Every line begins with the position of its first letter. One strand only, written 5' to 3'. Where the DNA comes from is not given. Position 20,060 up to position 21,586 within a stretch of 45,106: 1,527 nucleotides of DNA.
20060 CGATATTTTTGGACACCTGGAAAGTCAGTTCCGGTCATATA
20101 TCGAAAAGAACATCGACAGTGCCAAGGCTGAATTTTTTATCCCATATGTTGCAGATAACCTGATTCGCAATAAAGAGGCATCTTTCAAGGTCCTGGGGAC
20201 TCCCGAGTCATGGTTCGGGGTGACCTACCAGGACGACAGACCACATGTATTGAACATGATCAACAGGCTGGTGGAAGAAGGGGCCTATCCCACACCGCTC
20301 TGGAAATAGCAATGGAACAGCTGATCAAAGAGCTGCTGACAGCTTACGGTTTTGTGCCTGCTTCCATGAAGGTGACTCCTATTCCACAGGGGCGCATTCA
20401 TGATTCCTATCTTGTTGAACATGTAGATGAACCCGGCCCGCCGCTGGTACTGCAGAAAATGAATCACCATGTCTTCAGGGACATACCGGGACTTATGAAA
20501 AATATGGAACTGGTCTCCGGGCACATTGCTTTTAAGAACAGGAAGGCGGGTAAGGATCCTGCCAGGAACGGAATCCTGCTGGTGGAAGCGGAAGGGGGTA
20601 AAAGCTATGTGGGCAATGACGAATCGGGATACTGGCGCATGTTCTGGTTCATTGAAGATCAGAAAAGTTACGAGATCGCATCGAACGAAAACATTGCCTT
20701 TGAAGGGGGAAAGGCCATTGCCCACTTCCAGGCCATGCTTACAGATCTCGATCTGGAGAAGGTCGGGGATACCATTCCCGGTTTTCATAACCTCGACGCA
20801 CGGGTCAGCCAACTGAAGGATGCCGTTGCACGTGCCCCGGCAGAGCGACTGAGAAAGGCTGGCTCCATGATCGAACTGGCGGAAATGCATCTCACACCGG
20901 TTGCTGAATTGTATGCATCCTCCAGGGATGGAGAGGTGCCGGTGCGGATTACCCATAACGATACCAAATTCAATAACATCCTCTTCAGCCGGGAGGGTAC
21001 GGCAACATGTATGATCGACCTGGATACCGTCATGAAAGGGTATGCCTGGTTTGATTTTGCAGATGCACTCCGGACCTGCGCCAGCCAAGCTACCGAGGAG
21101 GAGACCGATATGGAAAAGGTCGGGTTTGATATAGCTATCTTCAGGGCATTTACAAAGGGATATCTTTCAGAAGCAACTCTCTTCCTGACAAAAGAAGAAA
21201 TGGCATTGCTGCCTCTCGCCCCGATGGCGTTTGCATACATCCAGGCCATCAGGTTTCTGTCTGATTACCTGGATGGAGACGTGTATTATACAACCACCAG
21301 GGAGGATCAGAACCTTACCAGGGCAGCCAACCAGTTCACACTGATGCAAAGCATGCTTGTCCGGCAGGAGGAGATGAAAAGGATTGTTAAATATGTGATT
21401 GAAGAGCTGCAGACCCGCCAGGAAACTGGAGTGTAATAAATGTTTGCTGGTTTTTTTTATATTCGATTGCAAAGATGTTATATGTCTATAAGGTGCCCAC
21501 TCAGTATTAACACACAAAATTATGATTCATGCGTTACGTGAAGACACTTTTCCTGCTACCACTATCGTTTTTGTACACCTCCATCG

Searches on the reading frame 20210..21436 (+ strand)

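Call 92: search_protein_families(library=pfam, proteins=[window:20210-21436:+], max_evalue=0.00001)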
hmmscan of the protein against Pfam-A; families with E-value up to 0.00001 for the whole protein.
window:20210-21436:+ (408 aa): 1 family
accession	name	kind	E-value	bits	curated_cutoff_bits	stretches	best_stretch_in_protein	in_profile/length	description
PF01636.29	APH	-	4e-13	50.1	23.2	1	55-292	2-215/239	Phosphotransferase enzyme family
